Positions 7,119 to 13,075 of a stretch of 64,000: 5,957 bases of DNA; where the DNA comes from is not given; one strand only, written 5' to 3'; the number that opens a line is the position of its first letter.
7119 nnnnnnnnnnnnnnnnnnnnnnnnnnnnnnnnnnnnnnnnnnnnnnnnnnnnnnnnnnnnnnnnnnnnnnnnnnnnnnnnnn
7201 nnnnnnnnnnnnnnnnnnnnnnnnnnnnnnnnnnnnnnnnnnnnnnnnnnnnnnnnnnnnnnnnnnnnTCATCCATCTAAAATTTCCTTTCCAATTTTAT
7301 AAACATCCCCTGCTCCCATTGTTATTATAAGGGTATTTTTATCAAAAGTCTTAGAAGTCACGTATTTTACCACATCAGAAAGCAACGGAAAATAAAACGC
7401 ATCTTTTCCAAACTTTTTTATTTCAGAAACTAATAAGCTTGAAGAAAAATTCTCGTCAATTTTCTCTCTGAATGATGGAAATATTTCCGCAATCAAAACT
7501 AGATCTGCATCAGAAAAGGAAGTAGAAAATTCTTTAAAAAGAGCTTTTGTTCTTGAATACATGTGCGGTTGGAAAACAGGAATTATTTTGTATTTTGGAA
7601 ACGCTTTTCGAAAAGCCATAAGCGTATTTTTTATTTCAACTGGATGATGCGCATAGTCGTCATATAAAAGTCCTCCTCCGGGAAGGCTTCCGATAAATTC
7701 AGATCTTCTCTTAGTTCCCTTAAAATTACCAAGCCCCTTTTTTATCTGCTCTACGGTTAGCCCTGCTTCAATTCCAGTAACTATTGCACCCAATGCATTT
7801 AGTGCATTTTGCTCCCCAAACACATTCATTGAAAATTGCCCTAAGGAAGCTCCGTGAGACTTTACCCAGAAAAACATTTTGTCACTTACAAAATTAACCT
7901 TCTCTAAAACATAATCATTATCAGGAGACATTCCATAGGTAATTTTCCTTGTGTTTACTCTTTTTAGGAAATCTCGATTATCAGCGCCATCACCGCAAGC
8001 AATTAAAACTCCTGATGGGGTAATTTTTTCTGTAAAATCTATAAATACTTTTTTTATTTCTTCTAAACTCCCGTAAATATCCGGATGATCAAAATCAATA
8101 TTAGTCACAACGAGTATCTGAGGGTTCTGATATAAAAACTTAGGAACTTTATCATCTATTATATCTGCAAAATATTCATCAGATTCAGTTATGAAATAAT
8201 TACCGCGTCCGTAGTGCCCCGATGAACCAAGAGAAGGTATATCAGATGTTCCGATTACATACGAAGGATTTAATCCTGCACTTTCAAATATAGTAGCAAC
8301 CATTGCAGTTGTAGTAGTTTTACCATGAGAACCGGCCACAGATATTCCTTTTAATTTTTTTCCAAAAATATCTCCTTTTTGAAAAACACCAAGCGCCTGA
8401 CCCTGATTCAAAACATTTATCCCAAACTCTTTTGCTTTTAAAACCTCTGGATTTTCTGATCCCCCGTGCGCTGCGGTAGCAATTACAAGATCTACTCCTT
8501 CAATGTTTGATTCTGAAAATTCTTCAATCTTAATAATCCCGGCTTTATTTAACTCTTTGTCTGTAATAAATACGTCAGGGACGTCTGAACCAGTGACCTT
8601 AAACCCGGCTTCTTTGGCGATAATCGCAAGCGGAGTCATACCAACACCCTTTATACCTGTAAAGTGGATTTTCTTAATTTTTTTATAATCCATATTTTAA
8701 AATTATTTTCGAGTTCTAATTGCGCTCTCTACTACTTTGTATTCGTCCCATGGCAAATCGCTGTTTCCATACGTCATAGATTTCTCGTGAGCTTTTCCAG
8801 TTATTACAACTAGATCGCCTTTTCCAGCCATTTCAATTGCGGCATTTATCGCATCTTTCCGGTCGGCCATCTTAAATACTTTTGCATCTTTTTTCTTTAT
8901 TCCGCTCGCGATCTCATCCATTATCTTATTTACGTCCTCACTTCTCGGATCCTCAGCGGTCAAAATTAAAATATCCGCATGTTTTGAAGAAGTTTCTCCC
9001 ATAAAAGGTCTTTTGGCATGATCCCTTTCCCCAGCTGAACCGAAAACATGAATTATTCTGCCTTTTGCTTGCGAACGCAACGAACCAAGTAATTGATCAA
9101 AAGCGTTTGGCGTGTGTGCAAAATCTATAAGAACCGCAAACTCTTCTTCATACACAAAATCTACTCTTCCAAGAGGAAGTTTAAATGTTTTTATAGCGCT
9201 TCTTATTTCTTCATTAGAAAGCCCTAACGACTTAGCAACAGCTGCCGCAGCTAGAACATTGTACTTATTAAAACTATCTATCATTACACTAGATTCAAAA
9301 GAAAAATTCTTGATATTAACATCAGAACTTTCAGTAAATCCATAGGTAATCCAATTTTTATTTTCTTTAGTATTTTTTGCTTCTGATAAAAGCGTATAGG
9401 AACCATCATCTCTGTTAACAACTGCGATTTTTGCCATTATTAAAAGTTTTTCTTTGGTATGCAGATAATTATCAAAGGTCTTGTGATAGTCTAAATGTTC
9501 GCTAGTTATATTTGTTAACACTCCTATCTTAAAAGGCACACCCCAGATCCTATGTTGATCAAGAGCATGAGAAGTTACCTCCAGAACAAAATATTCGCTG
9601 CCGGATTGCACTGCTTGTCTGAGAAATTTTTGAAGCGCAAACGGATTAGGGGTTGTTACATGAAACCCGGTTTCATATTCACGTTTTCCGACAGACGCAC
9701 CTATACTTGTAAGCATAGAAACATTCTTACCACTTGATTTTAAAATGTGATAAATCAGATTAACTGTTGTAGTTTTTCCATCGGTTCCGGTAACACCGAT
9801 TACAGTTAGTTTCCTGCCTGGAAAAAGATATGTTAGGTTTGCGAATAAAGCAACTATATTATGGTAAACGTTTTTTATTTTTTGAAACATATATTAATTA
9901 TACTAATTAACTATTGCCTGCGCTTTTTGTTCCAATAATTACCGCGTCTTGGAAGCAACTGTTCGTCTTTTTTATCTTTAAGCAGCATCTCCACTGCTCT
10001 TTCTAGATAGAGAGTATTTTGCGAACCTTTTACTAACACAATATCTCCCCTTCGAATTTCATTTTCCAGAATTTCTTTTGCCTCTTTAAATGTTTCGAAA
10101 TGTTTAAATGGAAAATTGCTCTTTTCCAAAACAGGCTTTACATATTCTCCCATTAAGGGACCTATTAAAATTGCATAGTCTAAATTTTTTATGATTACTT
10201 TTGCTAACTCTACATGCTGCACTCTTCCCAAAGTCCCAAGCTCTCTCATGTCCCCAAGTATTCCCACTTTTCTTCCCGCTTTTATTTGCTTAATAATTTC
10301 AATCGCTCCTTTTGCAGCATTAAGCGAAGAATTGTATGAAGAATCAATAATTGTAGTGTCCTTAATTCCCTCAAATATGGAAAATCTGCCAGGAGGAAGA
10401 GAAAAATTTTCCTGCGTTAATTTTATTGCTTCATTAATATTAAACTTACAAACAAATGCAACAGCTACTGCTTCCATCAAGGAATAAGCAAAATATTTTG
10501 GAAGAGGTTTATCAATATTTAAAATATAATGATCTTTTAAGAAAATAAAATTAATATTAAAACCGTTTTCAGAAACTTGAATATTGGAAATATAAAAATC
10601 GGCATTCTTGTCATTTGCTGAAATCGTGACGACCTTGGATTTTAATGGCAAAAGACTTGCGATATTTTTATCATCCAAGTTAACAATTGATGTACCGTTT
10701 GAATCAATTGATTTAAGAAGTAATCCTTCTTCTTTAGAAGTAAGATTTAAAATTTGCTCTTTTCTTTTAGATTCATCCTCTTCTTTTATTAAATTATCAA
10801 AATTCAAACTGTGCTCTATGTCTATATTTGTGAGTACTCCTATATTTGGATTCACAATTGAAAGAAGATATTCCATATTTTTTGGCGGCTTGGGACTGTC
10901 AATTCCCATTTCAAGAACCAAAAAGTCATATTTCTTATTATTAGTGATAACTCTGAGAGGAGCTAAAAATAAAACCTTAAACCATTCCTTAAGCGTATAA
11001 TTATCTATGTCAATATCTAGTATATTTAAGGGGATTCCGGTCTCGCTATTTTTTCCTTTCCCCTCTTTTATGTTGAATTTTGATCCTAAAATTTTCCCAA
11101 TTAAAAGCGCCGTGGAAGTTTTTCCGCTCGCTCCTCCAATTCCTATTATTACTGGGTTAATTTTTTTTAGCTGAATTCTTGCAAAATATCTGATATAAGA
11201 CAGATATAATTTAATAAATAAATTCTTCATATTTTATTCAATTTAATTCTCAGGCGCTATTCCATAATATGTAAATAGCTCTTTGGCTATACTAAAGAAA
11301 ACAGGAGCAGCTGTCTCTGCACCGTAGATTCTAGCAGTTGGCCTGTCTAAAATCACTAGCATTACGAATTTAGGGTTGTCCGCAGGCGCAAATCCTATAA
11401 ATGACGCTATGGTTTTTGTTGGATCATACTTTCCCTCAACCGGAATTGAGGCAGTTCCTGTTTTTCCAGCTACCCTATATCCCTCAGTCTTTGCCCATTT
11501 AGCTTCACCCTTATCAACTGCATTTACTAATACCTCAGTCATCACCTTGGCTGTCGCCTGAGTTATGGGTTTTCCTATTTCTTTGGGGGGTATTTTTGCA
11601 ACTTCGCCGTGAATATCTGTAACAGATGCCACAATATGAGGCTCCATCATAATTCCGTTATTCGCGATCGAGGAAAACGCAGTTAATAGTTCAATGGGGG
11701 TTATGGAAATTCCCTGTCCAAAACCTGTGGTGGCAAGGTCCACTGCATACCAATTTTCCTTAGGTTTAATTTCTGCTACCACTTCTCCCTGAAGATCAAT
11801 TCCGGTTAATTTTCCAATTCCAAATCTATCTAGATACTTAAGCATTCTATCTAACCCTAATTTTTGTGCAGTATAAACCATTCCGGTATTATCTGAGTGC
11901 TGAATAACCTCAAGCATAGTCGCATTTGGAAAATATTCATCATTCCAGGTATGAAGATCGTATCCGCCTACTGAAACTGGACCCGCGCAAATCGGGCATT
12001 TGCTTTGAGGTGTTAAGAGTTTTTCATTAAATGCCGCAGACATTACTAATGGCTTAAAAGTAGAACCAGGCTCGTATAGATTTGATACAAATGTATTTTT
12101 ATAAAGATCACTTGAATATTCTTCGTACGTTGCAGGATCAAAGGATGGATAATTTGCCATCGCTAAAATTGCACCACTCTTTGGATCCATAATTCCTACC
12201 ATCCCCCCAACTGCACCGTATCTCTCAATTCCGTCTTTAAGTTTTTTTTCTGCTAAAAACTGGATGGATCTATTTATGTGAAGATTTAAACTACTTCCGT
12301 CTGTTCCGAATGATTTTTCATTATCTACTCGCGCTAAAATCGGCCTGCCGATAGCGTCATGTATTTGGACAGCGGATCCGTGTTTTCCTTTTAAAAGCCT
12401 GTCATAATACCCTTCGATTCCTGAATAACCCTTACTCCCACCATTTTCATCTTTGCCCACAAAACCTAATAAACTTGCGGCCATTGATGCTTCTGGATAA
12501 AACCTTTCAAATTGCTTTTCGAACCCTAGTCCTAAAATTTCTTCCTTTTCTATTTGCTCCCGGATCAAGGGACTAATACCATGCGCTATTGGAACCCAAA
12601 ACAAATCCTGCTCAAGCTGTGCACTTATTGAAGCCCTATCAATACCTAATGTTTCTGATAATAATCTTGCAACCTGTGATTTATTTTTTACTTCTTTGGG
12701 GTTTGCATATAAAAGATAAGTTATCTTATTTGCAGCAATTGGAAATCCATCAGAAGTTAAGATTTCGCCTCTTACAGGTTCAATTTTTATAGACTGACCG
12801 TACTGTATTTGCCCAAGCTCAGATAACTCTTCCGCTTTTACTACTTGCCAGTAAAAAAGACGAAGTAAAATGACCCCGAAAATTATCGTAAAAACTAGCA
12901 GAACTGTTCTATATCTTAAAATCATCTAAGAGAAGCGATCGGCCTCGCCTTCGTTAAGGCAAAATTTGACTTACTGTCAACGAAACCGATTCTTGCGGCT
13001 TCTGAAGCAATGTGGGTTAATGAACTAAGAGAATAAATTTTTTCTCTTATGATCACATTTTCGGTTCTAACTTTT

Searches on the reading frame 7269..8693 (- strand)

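Call 33: search_protein_families(library=pfam, proteins=[window:7269-8693:-], max_evalue=0.00001)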
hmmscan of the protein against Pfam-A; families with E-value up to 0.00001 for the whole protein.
window:7269-8693:- (474 aa): 3 families
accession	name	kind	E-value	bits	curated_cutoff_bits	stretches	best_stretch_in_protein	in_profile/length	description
PF08245.18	Mur_ligase_M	-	5.9e-22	79.1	24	1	119-306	1-199/200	Mur ligase middle domain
PF01225.30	Mur_ligase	-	1.1e-15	58.1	21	1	8-104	1-90/95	Mur ligase family, catalytic domain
PF02875.26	Mur_ligase_C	-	4.6e-15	57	28.4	1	329-462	1-127/127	Mur ligase, glutamate ligase domain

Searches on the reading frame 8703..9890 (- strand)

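Call 97: search_protein_families(library=pfam, proteins=[window:8703-9890:-], max_evalue=0.01)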
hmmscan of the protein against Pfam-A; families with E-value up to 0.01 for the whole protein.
window:8703-9890:- (395 aa): 2 families
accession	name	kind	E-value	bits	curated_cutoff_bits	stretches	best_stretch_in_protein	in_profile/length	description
PF08245.18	Mur_ligase_M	-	2.7e-39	135.6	24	1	33-217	1-198/200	Mur ligase middle domain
PF02875.26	Mur_ligase_C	-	9.6e-30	104.5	28.4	1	241-366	1-126/127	Mur ligase, glutamate ligase domain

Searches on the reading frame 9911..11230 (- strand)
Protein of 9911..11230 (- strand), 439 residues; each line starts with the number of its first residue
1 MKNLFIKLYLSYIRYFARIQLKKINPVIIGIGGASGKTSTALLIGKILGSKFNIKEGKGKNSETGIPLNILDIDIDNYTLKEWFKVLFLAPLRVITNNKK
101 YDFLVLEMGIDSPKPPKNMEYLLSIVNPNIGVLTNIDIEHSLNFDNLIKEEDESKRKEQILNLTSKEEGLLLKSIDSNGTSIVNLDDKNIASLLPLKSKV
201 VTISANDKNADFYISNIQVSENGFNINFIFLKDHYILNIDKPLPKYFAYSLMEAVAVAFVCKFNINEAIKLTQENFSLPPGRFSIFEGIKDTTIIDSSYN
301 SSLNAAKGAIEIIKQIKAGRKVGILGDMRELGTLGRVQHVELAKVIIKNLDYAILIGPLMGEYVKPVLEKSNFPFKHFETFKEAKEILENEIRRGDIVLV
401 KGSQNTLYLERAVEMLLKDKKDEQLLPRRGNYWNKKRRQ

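Call 97: search_protein_families(library=pfam, proteins=[window:9911-11230:-], max_evalue=0.01)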
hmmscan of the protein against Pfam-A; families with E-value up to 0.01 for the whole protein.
window:9911-11230:- (439 aa): 3 families
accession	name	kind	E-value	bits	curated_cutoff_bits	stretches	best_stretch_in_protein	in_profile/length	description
PF08245.18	Mur_ligase_M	-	1.9e-15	57.8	24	1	31-257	1-199/200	Mur ligase middle domain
PF02875.26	Mur_ligase_C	-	3.6e-14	54.1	28.4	1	281-403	1-126/127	Mur ligase, glutamate ligase domain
PF14399.12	BtrH_N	-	0.0049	17.5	29.7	0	284-332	54-102/134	Butirosin biosynthesis protein H, N-terminal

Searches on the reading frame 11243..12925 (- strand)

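Call 33: search_protein_families(library=pfam, proteins=[window:11243-12925:-], max_evalue=0.00001)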
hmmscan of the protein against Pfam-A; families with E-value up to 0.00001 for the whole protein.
window:11243-12925:- (560 aa): 2 families
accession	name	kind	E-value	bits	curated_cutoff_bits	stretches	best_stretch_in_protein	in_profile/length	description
PF00905.27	Transpeptidase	-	2.9e-73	247.1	22.1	1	241-546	1-297/299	Penicillin binding protein transpeptidase domain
PF03717.20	PBP_dimer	-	3.2e-18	67.2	24.4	1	48-196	2-176/180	Penicillin-binding Protein dimerisation domain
